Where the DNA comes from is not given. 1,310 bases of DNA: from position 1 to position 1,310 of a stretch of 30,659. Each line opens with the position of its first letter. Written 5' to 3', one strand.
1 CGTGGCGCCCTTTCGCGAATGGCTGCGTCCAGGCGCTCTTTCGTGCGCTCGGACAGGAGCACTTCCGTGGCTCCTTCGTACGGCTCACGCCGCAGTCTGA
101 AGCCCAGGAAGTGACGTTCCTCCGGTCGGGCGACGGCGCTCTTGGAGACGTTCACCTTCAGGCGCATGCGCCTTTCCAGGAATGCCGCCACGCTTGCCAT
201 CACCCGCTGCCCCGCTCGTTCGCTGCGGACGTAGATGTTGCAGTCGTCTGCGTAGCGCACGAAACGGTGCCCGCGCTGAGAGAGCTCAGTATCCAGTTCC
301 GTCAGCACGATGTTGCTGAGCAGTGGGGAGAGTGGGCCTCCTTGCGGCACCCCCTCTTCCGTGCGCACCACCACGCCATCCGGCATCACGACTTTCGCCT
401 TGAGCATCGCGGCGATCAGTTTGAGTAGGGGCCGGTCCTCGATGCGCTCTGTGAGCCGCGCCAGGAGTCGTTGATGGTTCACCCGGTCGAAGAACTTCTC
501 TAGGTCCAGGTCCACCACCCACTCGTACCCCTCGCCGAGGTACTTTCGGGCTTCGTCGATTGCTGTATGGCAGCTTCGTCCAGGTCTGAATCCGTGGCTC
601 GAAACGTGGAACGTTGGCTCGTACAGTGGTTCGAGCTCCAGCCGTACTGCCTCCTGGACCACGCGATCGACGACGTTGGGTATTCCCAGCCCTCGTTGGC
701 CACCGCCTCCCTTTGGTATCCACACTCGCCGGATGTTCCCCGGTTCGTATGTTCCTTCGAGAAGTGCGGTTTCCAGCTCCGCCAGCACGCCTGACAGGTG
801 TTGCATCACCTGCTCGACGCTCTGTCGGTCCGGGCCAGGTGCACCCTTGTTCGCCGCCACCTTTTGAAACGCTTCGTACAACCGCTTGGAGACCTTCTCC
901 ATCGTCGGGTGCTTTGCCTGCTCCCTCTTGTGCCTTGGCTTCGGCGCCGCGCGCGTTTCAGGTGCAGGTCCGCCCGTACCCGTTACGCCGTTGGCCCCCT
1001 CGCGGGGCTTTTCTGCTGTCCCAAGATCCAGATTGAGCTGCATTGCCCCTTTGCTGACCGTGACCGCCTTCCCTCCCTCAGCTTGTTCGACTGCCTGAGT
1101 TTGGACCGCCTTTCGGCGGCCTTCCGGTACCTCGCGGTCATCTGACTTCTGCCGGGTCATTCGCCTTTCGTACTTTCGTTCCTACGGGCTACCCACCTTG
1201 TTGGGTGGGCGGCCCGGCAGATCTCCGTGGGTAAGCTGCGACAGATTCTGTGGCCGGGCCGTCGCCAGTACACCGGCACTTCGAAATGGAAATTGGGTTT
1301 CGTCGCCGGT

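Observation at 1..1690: Group II intron (IIC-like) inserted immediately after a palindromic repeat hairpin downstream of the lysozyme gene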

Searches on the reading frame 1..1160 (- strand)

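Call 9: search_protein_families(library=pfam, proteins=[window:1-1160:-])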
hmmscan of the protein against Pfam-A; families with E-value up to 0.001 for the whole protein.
window:1-1160:- (386 aa): 2 families
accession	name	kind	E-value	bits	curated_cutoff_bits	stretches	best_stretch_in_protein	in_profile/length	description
PF00078.32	RVT_1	-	3.5e-42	144.9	29.6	1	148-356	1-205/205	Reverse transcriptase (RNA-dependent DNA polymerase)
PF00680.25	RdRP_1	-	0.00031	20.1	23.9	1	248-359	268-393/450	Viral RNA-dependent RNA polymerase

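Call 10: search_protein_families(library=ncbifam, proteins=[window:1-1160:-])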
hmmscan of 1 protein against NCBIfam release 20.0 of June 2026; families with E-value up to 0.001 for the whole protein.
window:1-1160:- (386 aa): 7 families
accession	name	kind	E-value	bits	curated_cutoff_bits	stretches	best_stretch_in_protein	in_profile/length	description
TIGR04416.1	group_II_RT_mat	equivalog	1.7e-100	336.6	300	1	93-382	3-296/353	group II intron reverse transcriptase/maturase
NF038233.2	retron_St85_RT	exception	1.3e-19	70.6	235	1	144-357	26-231/289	retron St85 family RNA-directed DNA polymerase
NF042941.1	Retron_TIR_antiphage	equivalog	9.5e-15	54.3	600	1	147-332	33-206/464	TIR domain-containing anti-phage reverse transcriptase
NF041746.1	Drt2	equivalog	5.8e-14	52.1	390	1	267-345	220-300/416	antiviral reverse transcriptase Drt2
NF038237.1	retron_Ec67_fus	exception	2.7e-13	49.2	450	1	147-322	41-216/572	retron Ec67 family RNA-directed DNA polymerase/endonuclease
NF041747.1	Drt3a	equivalog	2.9e-12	46.6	200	1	200-346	97-240/412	antiviral reverse transcriptase Drt3a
NF041749.1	Drt4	equivalog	2.6e-09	36.6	450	1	269-344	193-267/489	antiviral reverse transcriptase Drt4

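Call 11: search_solved_structures(query=window:1-1160:-, max_evalue=0.001)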
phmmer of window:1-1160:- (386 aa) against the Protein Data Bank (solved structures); distinct sequences matched with E-value up to 0.001: 25.
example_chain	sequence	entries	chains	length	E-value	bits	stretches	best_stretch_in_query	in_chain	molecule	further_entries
6ar1_A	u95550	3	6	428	3.8e-93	315.6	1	93-383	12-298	GsI-IIC RT | Trt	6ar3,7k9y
5hhl_A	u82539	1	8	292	1.4e-65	224.9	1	91-360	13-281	Retron-type reverse transcriptase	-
7uim_D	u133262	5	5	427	4.2e-65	223.3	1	91-360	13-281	Group II intron reverse transcriptase/maturase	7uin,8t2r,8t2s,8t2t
5hhj_A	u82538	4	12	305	2.3e-64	220.9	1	87-355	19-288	Retron-type reverse transcriptase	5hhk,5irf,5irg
5g2x_C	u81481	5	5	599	9.6e-40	139.9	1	95-303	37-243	GROUP II INTRON-ENCODED PROTEIN LTRA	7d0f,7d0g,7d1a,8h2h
7kft_D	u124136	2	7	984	3e-32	115.2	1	134-359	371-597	Cas6-RT-Cas1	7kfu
6me0_C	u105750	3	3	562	7.1e-27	97.5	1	100-358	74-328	Maturase reverse transcriptase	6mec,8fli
9d4s_A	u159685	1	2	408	4.8e-13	52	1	93-308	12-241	Group II intron-like 4 reverse transcriptase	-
9d5x_A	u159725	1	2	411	4.9e-13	52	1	93-308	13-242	Group II intron-like 4 reverse transcriptase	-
8bgj_A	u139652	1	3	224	2.7e-12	49.5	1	186-310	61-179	RNA-directed DNA polymerase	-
9ioa_A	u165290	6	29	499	1.2e-08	37.6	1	130-313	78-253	RNA-dependent DNA polymerase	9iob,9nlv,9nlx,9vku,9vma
9c0i_A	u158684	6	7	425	4.2e-07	32.5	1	263-342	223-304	Reverse transcriptase/maturase family protein | Antiviral reverse transcriptase Drt2 | RNA-dependent DNA polymerase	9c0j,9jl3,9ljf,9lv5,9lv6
9lje_A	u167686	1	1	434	4.4e-07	32.4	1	263-342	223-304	RNA-dependent DNA polymerase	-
8ub7_A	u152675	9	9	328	5.4e-06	28.8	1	123-356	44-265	Reverse transcriptase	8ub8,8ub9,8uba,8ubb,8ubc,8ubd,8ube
8gh6_A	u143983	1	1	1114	1.5e-05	27.4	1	200-344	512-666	Reverse transcriptase-like protein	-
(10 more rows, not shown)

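Call 12: find_related_loci(query=window:1-1160:-, collection=genome_contigs, flank=4000)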
Query window:1-1160:- (386 aa) in genome_contigs; peptide patterns used: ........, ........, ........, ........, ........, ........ (x = any residue, [..] = any of these).
600 stretches matched a pattern (row limit reached: there are more); 595 encode a relative of the query (tblastn E <= 1e-3); the best 80 are kept; 80 distinct loci.
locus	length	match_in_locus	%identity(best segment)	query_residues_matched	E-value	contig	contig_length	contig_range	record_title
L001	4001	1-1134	65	11-386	8e-169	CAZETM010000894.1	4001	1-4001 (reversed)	MAG TPA_asm: uncultured Polyangium sp. isolate binchicken_co186_95 genome assembly, contig: NODE_36448_length_4001_cov_4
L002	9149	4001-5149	66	3-386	3e-157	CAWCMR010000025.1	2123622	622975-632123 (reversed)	MAG: uncultured delta proteobacterium isolate MFD05502.bin.2.118 genome assembly, contig: contig_8782, whole genome shot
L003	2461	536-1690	63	2-383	5e-160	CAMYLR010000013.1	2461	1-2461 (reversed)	MAG: uncultured Gemmatimonadales bacterium isolate ES_M_Gemmatimonadota_02 genome assembly, contig: scaffold_23419, whol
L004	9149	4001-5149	66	3-386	2e-157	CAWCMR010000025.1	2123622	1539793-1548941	MAG: uncultured delta proteobacterium isolate MFD05502.bin.2.118 genome assembly, contig: contig_8782, whole genome shot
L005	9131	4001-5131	63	7-386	2e-136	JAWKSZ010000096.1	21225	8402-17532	MAG: Planctomycetota bacterium isolate ABC1.64 ABC1.64.fa-96, whole genome shotgun sequence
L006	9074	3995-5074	56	30-386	1e-124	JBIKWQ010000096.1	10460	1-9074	MAG: Bdellovibrionota bacterium isolate ME2015-09-13_3300035666_group6_bin39 Rohwer_bin1188_scaffold_7609_c1, whole geno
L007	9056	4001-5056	56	43-386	1e-113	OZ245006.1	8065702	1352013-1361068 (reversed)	MAG: Planctomycetota bacterium isolate 38a7a2fe-8a90-4c6b-bc07-7099b689307d genome assembly, chromosome: 1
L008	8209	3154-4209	56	43-386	1e-113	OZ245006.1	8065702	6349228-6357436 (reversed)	MAG: Planctomycetota bacterium isolate 38a7a2fe-8a90-4c6b-bc07-7099b689307d genome assembly, chromosome: 1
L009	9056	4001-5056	56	43-386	1e-113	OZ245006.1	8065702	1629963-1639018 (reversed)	MAG: Planctomycetota bacterium isolate 38a7a2fe-8a90-4c6b-bc07-7099b689307d genome assembly, chromosome: 1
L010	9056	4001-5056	56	43-386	1e-113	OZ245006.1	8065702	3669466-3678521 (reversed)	MAG: Planctomycetota bacterium isolate 38a7a2fe-8a90-4c6b-bc07-7099b689307d genome assembly, chromosome: 1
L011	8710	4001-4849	55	97-383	1e-100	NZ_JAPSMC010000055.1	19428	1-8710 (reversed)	Anoxybacillus sp. J5B_2022 5BP_contig55, whole genome shotgun sequence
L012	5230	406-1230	59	85-358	6e-100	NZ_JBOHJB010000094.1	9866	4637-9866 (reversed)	MAG: Methyloceanibacter sp. isolate SE1510_concoct.bin.5 NODE_2236_length_9866_cov_3.745148, whole genome shotgun sequen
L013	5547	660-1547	54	87-383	1e-98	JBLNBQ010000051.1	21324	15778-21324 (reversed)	MAG: Chitinophagales bacterium isolate MAG147 PRJNA950955_bin9_renamed_50, whole genome shotgun sequence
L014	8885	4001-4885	52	87-383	2e-98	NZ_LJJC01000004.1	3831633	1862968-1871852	Heyndrickxia shackletonii strain LMG 18435 super11, whole genome shotgun sequence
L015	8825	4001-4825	58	87-360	5e-98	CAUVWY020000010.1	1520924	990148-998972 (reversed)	MAG: Terriglobia bacterium isolate da684f1c-8089-4822-b481-c482b3163bd6 genome assembly, contig: contig_10, whole genome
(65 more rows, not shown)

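Call 13: find_homologous_proteins(query=window:1-1160:-, max_evalue=1e-50)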
Query window:1-1160:- (386 aa): 7982 proteins with E <= 1e-50 among 8000 candidates; the best 120 are listed.
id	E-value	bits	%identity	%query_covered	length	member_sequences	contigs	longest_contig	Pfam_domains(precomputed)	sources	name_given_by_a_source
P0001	5.8e-181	619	75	100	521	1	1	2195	PF00078.33,PF08388.17,PF00680.26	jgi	jgi:RNA-directed DNA polymerase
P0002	1.0e-176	605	73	100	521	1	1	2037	PF00078.33,PF08388.17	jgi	jgi:RNA-directed DNA polymerase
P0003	6.1e-174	596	72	100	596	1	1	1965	PF00078.33,PF08388.17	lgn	-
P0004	7.9e-174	596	72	100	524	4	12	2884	PF00078.33,PF08388.17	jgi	jgi:RNA-directed DNA polymerase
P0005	4.0e-173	594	71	100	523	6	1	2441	PF00078.33,PF08388.17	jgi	jgi:group II intron reverse transcriptase/maturase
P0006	5.9e-173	593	74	100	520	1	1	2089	PF00078.33,PF08388.17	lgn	-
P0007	1.0e-172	592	71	100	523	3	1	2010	PF00078.33,PF08388.17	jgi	jgi:RNA-directed DNA polymerase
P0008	1.6e-172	592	70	100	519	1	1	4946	PF00078.33,PF08388.17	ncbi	-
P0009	2.3e-172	591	70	100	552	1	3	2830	PF00078.33,PF08388.17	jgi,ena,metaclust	jgi:RNA-directed DNA polymerase|metaclust:\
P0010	3.5e-172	591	71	100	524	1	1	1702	PF00078.33,PF08388.17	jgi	jgi:RNA-directed DNA polymerase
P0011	9.4e-172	589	71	100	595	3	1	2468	PF00078.33,PF08388.17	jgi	-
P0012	1.4e-171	589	72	100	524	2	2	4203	PF00078.33,PF08388.17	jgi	jgi:RNA-directed DNA polymerase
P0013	2.2e-171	588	70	100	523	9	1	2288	PF00078.33,PF08388.17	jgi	jgi:RNA-directed DNA polymerase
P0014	3.7e-171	587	71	100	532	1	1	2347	PF00078.33,PF08388.17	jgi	jgi:RNA-directed DNA polymerase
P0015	5.0e-171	587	71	100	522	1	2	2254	PF00078.33,PF08388.17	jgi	jgi:RNA-directed DNA polymerase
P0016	5.9e-171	586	70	100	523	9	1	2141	PF00078.33,PF08388.17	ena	-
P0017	6.6e-171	586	70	100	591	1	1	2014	PF00078.33,PF08388.17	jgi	jgi:RNA-directed DNA polymerase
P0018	1.6e-170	585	70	99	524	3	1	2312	PF00078.33,PF08388.17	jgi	jgi:RNA-directed DNA polymerase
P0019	2.1e-170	585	71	100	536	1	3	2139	PF00078.33,PF08388.17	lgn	-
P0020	2.3e-170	585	71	100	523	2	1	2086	PF00078.33,PF08388.17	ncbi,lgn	-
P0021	2.4e-170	585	71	100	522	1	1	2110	PF00078.33,PF08388.17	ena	-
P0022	2.9e-170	584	69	100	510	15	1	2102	PF00078.33,PF08388.17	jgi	-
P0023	2.9e-170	584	71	100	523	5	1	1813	PF00078.33,PF08388.17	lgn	-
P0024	3.1e-170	584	70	100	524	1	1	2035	PF00078.33,PF08388.17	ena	-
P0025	3.2e-170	584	71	100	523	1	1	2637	PF00078.33,PF08388.17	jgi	jgi:RNA-directed DNA polymerase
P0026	4.2e-170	584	71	100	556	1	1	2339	PF00078.33,PF08388.17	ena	-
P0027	4.9e-170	583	70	100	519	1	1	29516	PF00078.33,PF08388.17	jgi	jgi:RNA-directed DNA polymerase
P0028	5.3e-170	583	71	100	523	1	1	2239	PF00078.33,PF08388.17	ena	-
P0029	5.4e-170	583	71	100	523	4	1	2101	PF00078.33,PF08388.17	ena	-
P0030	1.3e-169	582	71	99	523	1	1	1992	PF00078.33,PF08388.17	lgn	-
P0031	1.3e-169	582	71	100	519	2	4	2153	PF00078.33,PF08388.17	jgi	jgi:RNA-directed DNA polymerase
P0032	1.4e-169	582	70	100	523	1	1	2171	PF00078.33,PF08388.17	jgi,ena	-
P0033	1.4e-169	582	70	100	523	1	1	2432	PF00078.33,PF08388.17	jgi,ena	jgi:RNA-directed DNA polymerase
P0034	1.4e-169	582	70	100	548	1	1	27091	PF00078.33,PF08388.17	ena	-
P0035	1.5e-169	582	70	100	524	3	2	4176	PF00078.33,PF08388.17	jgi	jgi:group II intron reverse transcriptase/maturase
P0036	1.7e-169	582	71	100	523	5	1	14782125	PF00078.33,PF08388.17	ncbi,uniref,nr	ncbi:group II intron reverse transcriptase/maturase [Sorangium cellulosum]|uniref:group II intron re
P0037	1.7e-169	582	70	100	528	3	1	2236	PF00078.33,PF08388.17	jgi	-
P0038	1.7e-169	582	69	100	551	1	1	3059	PF00078.33,PF08388.17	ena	-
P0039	2.3e-169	581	70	100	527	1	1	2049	PF00078.33,PF08388.17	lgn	-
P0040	3.1e-169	581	70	100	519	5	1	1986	PF00078.33,PF08388.17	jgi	-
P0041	4.2e-169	580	71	100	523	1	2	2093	PF00078.33,PF08388.17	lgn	-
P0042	4.9e-169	580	70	99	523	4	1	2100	PF00078.33,PF08388.17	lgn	-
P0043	4.9e-169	580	70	100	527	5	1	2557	PF00078.33,PF08388.17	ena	-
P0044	5.2e-169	580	70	100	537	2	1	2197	PF00078.33,PF08388.17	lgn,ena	-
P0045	7.1e-169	580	71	100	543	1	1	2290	PF00078.33,PF08388.17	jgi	jgi:RNA-directed DNA polymerase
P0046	8.9e-169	579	71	100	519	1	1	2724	PF00078.33,PF08388.17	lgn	-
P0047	9.1e-169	579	70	100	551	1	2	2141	PF00078.33,PF08388.17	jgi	jgi:RNA-directed DNA polymerase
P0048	9.1e-169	579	70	100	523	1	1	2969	PF00078.33,PF08388.17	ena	-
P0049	1.2e-168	579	70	100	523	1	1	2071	PF00078.33,PF08388.17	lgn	-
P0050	1.3e-168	579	70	100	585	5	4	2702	PF00078.33,PF08388.17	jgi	jgi:RNA-directed DNA polymerase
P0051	1.3e-168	579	69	100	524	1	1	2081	PF00078.33,PF08388.17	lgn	-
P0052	1.5e-168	579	71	100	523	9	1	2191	PF00078.33,PF08388.17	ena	-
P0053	2.3e-168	578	70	100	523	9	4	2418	PF00078.33,PF08388.17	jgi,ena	-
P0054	3.1e-168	578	70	100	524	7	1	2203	PF00078.33,PF08388.17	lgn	-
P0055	5.0e-168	577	70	100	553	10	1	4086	PF00078.33,PF08388.17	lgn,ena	-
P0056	5.1e-168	577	70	100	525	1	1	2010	PF00078.33,PF08388.17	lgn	-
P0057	6.4e-168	576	70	100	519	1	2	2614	PF00078.33,PF08388.17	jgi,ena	jgi:group II intron reverse transcriptase/maturase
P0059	8.5e-168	576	70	100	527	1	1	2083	PF00078.33,PF08388.17,PF00680.26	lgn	-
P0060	9.4e-168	576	69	100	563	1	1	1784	PF00078.33,PF08388.17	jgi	jgi:RNA-directed DNA polymerase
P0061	1.5e-167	575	70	100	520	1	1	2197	PF00078.33,PF08388.17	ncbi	-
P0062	1.7e-167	575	70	100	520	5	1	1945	PF00078.33,PF08388.17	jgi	jgi:group II intron reverse transcriptase/maturase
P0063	2.2e-167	575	69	100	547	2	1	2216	PF00078.33,PF08388.17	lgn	-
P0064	2.7e-167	574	69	100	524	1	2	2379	PF00078.33,PF08388.17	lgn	-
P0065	3.1e-167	574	69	100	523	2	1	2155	PF00078.33,PF08388.17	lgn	-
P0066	3.8e-167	574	70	100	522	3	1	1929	PF00078.33,PF08388.17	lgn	-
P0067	4.4e-167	574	70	100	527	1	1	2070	PF00078.33,PF08388.17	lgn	-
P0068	4.6e-167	574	70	100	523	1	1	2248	PF00078.33,PF08388.17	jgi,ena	-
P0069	4.7e-167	574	70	100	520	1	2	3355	PF00078.33,PF08388.17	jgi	jgi:RNA-directed DNA polymerase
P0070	4.7e-167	574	70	100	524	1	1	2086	PF00078.33,PF08388.17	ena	-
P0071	7.0e-167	573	70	100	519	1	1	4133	PF00078.33,PF08388.17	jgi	jgi:group II intron reverse transcriptase/maturase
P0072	7.3e-167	573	69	100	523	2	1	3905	PF00078.33,PF08388.17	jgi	jgi:RNA-directed DNA polymerase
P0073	8.7e-167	573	70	100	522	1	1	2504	PF00078.33,PF08388.17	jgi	jgi:group II intron reverse transcriptase/maturase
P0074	1.1e-166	572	69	100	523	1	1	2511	PF00078.33,PF08388.17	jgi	jgi:RNA-directed DNA polymerase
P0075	1.1e-166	572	70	100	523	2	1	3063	PF00078.33,PF08388.17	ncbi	-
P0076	1.4e-166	572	69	100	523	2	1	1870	PF00078.33,PF08388.17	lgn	-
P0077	2.2e-166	571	70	100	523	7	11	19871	PF00078.33,PF08388.17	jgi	jgi:RNA-directed DNA polymerase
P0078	2.4e-166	571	69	100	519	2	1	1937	PF00078.33,PF08388.17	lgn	-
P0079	2.5e-166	571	70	100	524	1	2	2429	PF00078.33,PF08388.17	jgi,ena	-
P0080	2.6e-166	571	70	97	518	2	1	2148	PF00078.33,PF08388.17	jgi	-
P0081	3.3e-166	571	69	100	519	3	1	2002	PF00078.33,PF08388.17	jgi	-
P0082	3.3e-166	571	70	100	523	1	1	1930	PF00078.33,PF08388.17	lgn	-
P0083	3.3e-166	571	69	100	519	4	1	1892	PF00078.33,PF08388.17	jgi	jgi:RNA-directed DNA polymerase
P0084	3.4e-166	571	69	100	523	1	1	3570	PF00078.33,PF08388.17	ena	-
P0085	4.0e-166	571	68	100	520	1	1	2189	PF00078.33,PF08388.17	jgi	-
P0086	4.1e-166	571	70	100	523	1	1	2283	PF00078.33,PF08388.17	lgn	-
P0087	4.7e-166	570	69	100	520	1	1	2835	PF00078.33,PF08388.17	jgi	jgi:group II intron reverse transcriptase/maturase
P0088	5.8e-166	570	69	100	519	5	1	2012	PF00078.33,PF08388.17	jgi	jgi:RNA-directed DNA polymerase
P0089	6.2e-166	570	70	100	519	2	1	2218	PF00078.33,PF08388.17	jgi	jgi:group II intron reverse transcriptase/maturase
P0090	6.4e-166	570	69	100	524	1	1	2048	PF00078.33,PF08388.17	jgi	jgi:group II intron reverse transcriptase/maturase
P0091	6.6e-166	570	69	100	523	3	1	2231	PF00078.33,PF08388.17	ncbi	-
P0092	6.6e-166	570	69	100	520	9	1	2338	PF00078.33,PF08388.17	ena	-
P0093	8.7e-166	569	69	100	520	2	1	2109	PF00078.33,PF08388.17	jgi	jgi:RNA-directed DNA polymerase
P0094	1.1e-165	569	68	100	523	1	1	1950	PF00078.33,PF08388.17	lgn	-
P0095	1.1e-165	569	69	100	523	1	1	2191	PF00078.33,PF08388.17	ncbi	-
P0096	1.3e-165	569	69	100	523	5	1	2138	PF00078.33,PF08388.17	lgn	-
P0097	1.4e-165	569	68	100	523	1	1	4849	PF00078.33,PF08388.17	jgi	jgi:RNA-directed DNA polymerase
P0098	1.4e-165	569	70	97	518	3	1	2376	PF00078.33,PF08388.17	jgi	-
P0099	1.4e-165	569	69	100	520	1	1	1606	PF00078.33,PF08388.17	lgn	-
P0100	2.4e-165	568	70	100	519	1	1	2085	PF00078.33,PF08388.17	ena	-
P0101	2.6e-165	568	68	100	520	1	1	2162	PF00078.33,PF08388.17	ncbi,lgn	-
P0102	2.7e-165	568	70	100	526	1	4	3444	PF00078.33,PF08388.17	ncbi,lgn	-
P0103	3.0e-165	568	68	100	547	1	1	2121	PF00078.33,PF08388.17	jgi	-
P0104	3.0e-165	568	69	100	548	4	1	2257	PF00078.33,PF08388.17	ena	-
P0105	3.1e-165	568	68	100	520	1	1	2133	PF00078.33,PF08388.17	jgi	jgi:group II intron reverse transcriptase/maturase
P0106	3.2e-165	568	69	100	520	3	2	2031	PF00078.33,PF08388.17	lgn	-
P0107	3.8e-165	567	69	100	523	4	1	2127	PF00078.33,PF08388.17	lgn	-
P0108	4.5e-165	567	70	100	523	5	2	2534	PF00078.33,PF08388.17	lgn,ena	-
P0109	7.0e-165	566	68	100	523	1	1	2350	PF00078.33,PF08388.17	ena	-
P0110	7.5e-165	566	69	100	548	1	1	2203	PF00078.33,PF08388.17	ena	-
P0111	8.4e-165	566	69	100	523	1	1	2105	PF00078.33,PF08388.17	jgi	jgi:group II intron reverse transcriptase/maturase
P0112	9.5e-165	566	70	100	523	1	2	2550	PF00078.33,PF08388.17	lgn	-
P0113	1.0e-164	566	69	99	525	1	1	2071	PF00078.33,PF08388.17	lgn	-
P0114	1.0e-164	566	68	99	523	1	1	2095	PF00078.33,PF08388.17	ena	-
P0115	1.2e-164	566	68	100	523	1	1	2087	PF00078.33,PF08388.17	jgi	jgi:RNA-directed DNA polymerase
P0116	1.6e-164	565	68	100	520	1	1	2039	PF00078.33,PF08388.17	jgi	-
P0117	1.8e-164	565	71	100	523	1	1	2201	PF00078.33,PF08388.17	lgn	-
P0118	1.9e-164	565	68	100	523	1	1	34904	PF00078.33,PF08388.17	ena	-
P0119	2.4e-164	565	72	94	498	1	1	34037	PF00078.33,PF08388.17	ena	-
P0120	2.5e-164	565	68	100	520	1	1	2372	PF00078.33,PF08388.17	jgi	jgi:group II intron reverse transcriptase/maturase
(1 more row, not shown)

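Call 31: find_encoding_contigs(protein=P0036, flank=1500, max_places=10)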
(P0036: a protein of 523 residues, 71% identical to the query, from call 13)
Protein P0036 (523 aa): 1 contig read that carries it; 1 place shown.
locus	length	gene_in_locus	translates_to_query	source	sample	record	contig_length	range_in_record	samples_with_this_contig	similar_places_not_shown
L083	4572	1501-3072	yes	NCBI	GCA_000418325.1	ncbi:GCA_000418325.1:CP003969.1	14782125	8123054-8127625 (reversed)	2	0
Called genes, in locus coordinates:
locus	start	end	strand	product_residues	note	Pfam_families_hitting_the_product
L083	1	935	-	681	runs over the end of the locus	PF03169:OPT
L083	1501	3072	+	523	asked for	PF00078:RVT_1, PF08388:GIIM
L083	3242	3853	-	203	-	-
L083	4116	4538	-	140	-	-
